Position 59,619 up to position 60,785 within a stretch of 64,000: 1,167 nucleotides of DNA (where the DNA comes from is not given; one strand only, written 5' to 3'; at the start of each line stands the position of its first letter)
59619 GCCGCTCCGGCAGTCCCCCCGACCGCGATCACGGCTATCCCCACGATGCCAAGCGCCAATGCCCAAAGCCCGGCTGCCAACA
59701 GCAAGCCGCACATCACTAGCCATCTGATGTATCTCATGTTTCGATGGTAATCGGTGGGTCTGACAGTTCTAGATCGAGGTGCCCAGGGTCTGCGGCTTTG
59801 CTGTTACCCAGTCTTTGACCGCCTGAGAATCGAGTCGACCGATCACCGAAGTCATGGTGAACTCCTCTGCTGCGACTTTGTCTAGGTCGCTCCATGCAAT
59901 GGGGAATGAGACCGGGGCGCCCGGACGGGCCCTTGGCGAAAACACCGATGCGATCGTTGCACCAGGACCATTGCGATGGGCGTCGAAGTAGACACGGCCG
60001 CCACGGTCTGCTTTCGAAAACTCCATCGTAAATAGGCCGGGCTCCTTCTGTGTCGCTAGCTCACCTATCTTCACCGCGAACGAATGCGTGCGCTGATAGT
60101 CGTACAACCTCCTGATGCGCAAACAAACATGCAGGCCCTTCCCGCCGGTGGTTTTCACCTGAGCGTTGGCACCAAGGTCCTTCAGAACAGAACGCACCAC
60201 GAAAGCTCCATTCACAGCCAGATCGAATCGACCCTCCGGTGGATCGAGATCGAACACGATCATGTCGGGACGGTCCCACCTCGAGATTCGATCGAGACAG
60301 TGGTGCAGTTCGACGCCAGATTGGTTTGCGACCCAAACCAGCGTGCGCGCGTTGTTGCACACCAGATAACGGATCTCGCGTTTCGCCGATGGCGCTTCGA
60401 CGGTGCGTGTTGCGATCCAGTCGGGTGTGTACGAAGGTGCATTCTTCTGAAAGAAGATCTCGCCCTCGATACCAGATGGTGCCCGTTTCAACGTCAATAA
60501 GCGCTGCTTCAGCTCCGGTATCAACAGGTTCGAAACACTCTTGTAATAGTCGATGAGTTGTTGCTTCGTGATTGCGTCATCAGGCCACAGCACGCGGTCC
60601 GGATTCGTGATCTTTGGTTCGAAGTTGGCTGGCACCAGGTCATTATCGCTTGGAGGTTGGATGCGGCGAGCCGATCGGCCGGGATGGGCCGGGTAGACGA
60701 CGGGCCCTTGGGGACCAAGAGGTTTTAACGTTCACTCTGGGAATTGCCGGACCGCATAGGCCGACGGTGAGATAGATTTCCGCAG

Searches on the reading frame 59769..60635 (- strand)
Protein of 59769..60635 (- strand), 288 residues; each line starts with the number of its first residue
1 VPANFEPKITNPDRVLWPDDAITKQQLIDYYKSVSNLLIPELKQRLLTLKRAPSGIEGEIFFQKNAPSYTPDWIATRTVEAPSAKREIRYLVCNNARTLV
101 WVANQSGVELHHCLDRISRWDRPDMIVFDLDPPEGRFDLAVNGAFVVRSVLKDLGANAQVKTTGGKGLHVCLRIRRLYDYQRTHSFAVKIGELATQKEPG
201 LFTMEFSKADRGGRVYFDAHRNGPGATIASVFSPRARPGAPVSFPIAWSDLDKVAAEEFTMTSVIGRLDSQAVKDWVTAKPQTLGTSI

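Call 68: search_protein_families(library=pfam, proteins=[window:59769-60635:-], max_evalue=0.00001)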
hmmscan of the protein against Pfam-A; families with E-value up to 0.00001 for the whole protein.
window:59769-60635:- (288 aa): 1 family
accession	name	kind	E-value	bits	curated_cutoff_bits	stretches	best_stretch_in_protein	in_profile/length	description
PF21686.3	LigD_Prim-Pol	-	1.3e-80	271.1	27.4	1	23-271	1-250/254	LigD, primase-polymerase domain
